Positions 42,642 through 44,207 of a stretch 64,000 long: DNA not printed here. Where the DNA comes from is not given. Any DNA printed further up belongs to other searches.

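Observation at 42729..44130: AT-rich single-gene islet between lepA and clpP: 421-aa orphan with a HEPN-like RNxxxH motif (candidate stand-alone defence/abortive-infection RNase)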

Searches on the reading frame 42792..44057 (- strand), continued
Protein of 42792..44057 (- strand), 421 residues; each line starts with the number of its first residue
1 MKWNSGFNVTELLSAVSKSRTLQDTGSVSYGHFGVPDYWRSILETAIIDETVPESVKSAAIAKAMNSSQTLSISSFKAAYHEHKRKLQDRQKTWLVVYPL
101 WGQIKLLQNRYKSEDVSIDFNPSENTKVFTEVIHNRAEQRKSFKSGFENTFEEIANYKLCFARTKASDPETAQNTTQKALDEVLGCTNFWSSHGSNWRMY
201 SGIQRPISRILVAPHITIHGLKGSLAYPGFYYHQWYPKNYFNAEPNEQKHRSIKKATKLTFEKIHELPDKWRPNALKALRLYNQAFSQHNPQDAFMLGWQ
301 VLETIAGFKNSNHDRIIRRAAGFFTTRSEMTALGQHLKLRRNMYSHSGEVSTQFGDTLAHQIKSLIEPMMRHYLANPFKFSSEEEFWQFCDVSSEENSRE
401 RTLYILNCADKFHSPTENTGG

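Call 73: search_dna_similar(query=P0001, collection=plasmids, mode=protein, max_evalue=0.001, max_rows=25)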
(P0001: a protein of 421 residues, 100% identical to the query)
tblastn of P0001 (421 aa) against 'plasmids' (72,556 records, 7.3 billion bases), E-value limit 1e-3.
Records with a match: 1; places in all: 1; records where one place covers at least 80% of the query: 0.
Best place of each record, by identity: <60% 1.
By first word of the organism name: Shewanella 1.
By predicted mobility (MOB-suite, as given by PLSDB): non-mobilizable 1.
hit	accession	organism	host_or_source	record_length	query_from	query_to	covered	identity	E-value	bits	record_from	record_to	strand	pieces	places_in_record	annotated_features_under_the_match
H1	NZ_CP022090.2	Shewanella sp. FDAARGOS_354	Environment,UCC strain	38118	166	412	59%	24.1%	2e-11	74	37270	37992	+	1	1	hypothetical protein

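Call 74: search_dna_similar(query=P0001, collection=phages, mode=protein, max_evalue=0.001, max_rows=25)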
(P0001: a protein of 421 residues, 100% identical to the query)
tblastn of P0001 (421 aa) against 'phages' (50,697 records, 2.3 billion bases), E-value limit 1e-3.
No match.

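Call 86: list_cluster_members(proteins=[P0002, P0003, P0006, P0021, P0040, P0045, P0061, P0075, P0100, P0150])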
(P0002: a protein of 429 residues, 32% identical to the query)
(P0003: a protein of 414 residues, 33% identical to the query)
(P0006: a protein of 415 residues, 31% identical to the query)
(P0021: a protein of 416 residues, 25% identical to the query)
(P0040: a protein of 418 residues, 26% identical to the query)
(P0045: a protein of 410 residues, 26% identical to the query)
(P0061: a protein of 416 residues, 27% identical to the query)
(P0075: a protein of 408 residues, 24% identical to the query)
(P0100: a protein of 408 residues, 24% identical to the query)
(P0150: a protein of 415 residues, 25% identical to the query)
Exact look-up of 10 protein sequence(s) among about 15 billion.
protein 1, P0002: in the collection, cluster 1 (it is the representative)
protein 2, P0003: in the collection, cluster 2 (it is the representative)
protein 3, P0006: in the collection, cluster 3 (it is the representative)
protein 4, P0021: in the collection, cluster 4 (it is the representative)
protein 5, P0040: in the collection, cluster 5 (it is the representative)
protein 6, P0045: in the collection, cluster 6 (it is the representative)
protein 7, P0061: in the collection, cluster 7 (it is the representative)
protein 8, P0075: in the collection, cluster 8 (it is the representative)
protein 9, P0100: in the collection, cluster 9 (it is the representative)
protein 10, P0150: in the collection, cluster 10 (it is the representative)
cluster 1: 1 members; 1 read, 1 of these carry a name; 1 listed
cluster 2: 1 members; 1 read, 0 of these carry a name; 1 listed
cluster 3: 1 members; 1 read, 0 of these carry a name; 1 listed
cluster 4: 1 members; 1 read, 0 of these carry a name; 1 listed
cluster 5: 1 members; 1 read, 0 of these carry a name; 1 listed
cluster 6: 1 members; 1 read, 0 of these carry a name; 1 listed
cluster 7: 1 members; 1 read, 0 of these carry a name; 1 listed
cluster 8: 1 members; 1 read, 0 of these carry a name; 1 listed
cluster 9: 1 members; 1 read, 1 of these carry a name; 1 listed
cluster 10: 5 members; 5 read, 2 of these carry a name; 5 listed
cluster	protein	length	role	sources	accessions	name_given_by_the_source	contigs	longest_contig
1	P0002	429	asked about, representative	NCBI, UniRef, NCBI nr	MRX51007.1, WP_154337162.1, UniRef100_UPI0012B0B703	hypothetical protein GI374_11220 [Paracoccus sp. S-4012] | hypothetical protein n=1 Tax=Paracoccus sp. S-4012 TaxID=2665648 RepID=UPI0012B0B703 | hypothetical protein [Paracoccus sp. S-4012]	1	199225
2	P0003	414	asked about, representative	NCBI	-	-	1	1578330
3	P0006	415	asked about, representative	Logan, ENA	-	-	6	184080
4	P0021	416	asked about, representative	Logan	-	-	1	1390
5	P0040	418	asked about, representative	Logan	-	-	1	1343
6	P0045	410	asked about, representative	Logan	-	-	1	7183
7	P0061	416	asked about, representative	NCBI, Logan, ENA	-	-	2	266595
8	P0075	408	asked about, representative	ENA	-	-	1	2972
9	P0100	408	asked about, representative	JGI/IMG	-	hypothetical protein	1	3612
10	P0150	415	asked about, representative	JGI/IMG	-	hypothetical protein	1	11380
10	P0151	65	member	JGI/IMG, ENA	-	hypothetical protein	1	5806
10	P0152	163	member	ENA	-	-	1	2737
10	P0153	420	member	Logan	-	-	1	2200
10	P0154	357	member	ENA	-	-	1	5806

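Call 87: find_encoding_contigs(protein=P0061, flank=8000, max_places=2)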
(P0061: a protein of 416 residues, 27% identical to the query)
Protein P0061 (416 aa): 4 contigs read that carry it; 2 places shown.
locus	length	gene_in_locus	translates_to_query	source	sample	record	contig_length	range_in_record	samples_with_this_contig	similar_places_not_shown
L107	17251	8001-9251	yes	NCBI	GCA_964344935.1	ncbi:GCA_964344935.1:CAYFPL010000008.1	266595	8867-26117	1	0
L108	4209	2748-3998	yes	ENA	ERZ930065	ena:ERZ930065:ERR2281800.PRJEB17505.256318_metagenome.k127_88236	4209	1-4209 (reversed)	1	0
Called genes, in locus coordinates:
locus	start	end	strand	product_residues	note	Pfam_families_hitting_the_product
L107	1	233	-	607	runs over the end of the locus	PF01807:Zn_ribbon_DnaG, PF08275:DNAG_N, PF01751:Toprim, PF13155:Toprim_2, PF13362:Toprim_3 (weak), PF13662:Toprim_4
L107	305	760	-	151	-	PF09424:YqeY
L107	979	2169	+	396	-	PF00988:CPSase_sm_chain, PF00117:GATase, PF07722:Peptidase_C26 (faint)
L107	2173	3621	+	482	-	PF07969:Amidohydro_3, PF01979:Amidohydro_1 (faint), PF07969:Amidohydro_3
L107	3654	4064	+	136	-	PF00581:Rhodanese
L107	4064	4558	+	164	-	PF03061:4HBT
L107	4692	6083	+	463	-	PF09423:PhoD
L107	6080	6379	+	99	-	-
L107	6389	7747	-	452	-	PF00282:Pyridoxal_deC, PF00266:Aminotran_5 (weak)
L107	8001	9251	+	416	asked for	-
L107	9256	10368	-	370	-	PF00890:FAD_binding_2 (weak), PF01266:DAO, PF13450:NAD_binding_8 (weak), PF13738:Pyr_redox_3 (faint)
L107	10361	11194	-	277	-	PF01134:GIDA (faint), PF07992:Pyr_redox_2 (faint), PF04324:Fer2_BFD (faint), PF17806:SO_alpha_A3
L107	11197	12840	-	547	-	PF02538:Hydantoinase_B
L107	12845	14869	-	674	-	PF05378:Hydant_A_N, PF01968:Hydantoinase_A, PF19278:Hydant_A_C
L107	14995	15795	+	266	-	PF11716:MDMPI_N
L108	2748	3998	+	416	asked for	-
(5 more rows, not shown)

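Call 88: find_encoding_contigs(protein=P0006, flank=8000, max_places=3)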
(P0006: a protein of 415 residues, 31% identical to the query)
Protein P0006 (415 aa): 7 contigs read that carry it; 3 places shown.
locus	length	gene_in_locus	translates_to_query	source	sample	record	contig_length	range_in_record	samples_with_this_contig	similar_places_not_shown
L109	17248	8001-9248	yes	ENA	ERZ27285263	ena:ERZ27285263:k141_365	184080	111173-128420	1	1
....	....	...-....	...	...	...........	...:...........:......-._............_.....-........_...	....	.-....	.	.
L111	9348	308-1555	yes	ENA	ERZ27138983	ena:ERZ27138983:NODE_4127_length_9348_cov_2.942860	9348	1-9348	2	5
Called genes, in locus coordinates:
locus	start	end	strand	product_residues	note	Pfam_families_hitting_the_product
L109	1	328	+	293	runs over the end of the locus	PF00348:polyprenyl_synt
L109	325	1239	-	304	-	PF00494:SQS_PSY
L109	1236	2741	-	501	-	PF01266:DAO (faint), PF05834:Lycopene_cycl (faint), PF07992:Pyr_redox_2 (faint), PF13450:NAD_binding_8, PF01593:Amino_oxidase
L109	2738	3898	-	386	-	PF05834:Lycopene_cycl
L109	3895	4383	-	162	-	PF04116:FA_hydroxylase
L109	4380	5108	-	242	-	PF00487:FA_desaturase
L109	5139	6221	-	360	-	PF01070:FMN_dh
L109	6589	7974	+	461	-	PF20172:DUF6538 (faint), PF00589:Phage_integrase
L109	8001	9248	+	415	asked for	-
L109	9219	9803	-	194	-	PF00239:Resolvase, PF13384:HTH_23 (weak)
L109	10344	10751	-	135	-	-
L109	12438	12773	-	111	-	-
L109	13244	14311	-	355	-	PF01370:Epimerase, PF05368:NmrA (weak), PF13460:NAD_binding_10 (weak), PF22917:PRISE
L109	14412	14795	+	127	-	PF01638:HxlR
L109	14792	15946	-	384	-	-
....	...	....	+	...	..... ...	-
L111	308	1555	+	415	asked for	-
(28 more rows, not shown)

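Call 89: get_annotated_region(hit=H1, flank=8000)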
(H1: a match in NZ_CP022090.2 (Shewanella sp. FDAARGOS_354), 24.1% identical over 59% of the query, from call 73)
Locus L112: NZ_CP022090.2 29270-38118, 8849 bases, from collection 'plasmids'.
description: Shewanella sp. FDAARGOS_354 plasmid unnamed1, complete sequence
organism: Shewanella sp. FDAARGOS_354 (NCBI taxid 1930557)
taxonomy: Bacteria; Pseudomonadota; Gammaproteobacteria; Alteromonadales; Shewanellaceae; Shewanella; Shewanella sp. FDAARGOS 354
host: -; source: Environment,UCC strain; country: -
typing (MOB-suite, as given by PLSDB): non-mobilizable; replicon rep_cluster_2172
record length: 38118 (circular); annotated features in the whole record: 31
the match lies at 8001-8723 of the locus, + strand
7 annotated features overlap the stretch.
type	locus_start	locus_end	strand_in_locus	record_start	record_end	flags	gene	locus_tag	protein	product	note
CDS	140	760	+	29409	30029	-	-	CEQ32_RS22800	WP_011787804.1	recombinase family protein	GO:0006310 - DNA recombination [Evidence IEA]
CDS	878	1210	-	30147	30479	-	-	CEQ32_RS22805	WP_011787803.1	TraR/DksA C4-type zinc finger protein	-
CDS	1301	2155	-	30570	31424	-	-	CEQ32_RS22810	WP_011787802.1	universal stress protein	-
CDS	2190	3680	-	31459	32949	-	-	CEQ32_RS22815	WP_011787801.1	SulP family inorganic anion transporter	-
CDS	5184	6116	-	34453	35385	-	-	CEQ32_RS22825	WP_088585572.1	chromate resistance protein ChrB domain-containing protein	-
CDS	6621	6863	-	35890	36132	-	-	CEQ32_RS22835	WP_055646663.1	type II toxin-antitoxin system RelB/DinJ family antitoxin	-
CDS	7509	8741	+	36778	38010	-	-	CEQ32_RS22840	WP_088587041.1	hypothetical protein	-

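Call 93: search_solved_structures(query=A5, max_evalue=10, show_alignments=2)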
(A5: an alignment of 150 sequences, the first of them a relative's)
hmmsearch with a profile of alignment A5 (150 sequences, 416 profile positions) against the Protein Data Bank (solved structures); distinct sequences matched with E-value up to 10: 0.

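Call 95: search_protein_families(library=pfam, alignment_id=A6, max_evalue=0.05)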
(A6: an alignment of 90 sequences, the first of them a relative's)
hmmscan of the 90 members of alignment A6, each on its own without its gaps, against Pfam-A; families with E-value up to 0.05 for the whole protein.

A. member 1, P0005 (344 aa): 1 family
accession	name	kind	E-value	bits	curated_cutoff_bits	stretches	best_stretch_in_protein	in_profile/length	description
PF17419.7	MauJ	-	0.0049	18.2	28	1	279-323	1-48/116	Methylamine utilization protein MauJ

B. families by the number of members that match (of 90 scanned): 21 families
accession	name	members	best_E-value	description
PF17419.7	MauJ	10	0.00063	Methylamine utilization protein MauJ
PF13643.11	DUF4145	8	0.0045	Domain of unknown function (DUF4145)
PF18735.6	HEPN_RiboL-PSP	5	0.00039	RiboL-PSP-HEPN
PF18739.6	HEPN_Apea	5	0.0024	Apea-like HEPN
PF18276.7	TcA_TcB_BD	3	0.00098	Tc toxin complex TcA C-terminal TcB-binding domain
PF20185.3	DUF6548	2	0.0027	Family of unknown function (DUF6548)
PF18730.6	HEPN_Cthe2314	1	0.00055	Cthe_2314-like HEPN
PF07336.16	ABATE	1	0.0021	Putative stress-induced transcription regulator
PF11454.13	DUF3016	1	0.0076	Protein of unknown function (DUF3016)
PF19034.5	RnlA-toxin_DBD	1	0.011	RNase LS, bacterial toxin DBD domain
PF09840.14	DUF2067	1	0.016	Uncharacterized protein conserved in archaea (DUF2067)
PF21418.3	LinB-like_C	1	0.021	Lincosamide nucleotidyltransferase-like, C-terminal domain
PF19748.4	DUF6235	1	0.023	Family of unknown function (DUF6235)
PF17510.7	GP44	1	0.026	Gene product 44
PF24049.1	YOMG_N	1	0.027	YOMG N-terminal domain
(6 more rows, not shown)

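Call 101: search_protein_families(library=padloc, alignment_id=A7, max_evalue=0.00001)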
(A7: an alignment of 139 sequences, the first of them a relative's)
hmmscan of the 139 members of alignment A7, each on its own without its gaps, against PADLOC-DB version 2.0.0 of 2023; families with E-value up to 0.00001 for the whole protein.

A. member 1, L025:1725-2753:- (342 aa): 0 families

B. families by the number of members that match (of 139 scanned): 112 families (the first 25 are shown)
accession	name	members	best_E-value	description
PDLC04140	mad8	3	3.2e-22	mads_8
PDLC04819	PDC-S02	1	5.2e-136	-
PDLC04105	HerA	1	6.6e-125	-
PDLC02374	dGTPase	1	4.3e-104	-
PDLC03655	mREase_IV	1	9.5e-98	Type IV methyl-directed restriction enzyme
PDLC02693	Orf5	1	3.7e-94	Orf5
PDLC02188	HerA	1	4.2e-73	-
PDLC04098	HerA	1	1.1e-68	-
PDLC04106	HerA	1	7.1e-68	-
PDLC04155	HEC-06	1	1.7e-66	-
PDLC04104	HerA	1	2e-65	-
PDLC04815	PDC-S02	1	3.7e-64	-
PDLC04157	HEC-06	1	1.3e-63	-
PDLC04102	HerA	1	2.3e-58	-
PDLC04154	HEC-06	1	1.4e-57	-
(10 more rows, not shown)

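Call 102: search_protein_families(library=pfam, alignment_id=A7, max_evalue=0.00001)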
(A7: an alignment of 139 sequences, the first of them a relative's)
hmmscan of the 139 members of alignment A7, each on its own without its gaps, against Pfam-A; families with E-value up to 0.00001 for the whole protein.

A. member 1, L025:1725-2753:- (342 aa): 0 families

B. families by the number of members that match (of 139 scanned): 183 families (the first 25 are shown)
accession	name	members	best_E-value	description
PF00239.26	Resolvase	3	2.6e-38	Resolvase, N terminal domain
PF04055.27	Radical_SAM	3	6e-26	Radical SAM superfamily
PF00106.31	adh_short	2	2.5e-50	short chain dehydrogenase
PF13561.12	adh_short_C2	2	5.7e-50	Enoyl-(Acyl carrier protein) reductase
PF02653.21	BPD_transp_2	2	7.7e-39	Branched-chain amino acid transport system / permease component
PF12833.13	HTH_18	2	1e-21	Helix-turn-helix domain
PF00165.29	HTH_AraC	2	3.3e-15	Bacterial regulatory helix-turn-helix proteins, AraC family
PF08659.16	KR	2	6.5e-11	KR domain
PF00330.25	Aconitase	1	1.1e-185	Aconitase family (aconitate hydratase)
PF00171.27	Aldedh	1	4.6e-170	Aldehyde dehydrogenase family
PF05861.17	PhnI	1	1.9e-163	Bacterial phosphonate metabolism protein (PhnI)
PF06007.16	PhnJ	1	9.2e-144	Phosphonate metabolism protein PhnJ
PF00562.33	RNA_pol_Rpb2_6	1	2.3e-136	RNA polymerase Rpb2, domain 6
PF02867.20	Ribonuc_red_lgC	1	4.3e-122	Ribonucleotide reductase, barrel domain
PF04227.17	Indigoidine_A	1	5.1e-122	Indigoidine synthase A like protein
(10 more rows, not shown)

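Call 107: search_protein_families(library=pfam, proteins=[L025:1725-2753:-], max_evalue=0.001)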
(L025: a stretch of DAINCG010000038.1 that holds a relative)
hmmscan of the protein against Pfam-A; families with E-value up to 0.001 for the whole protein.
L025:1725-2753:- (342 aa): 0 families
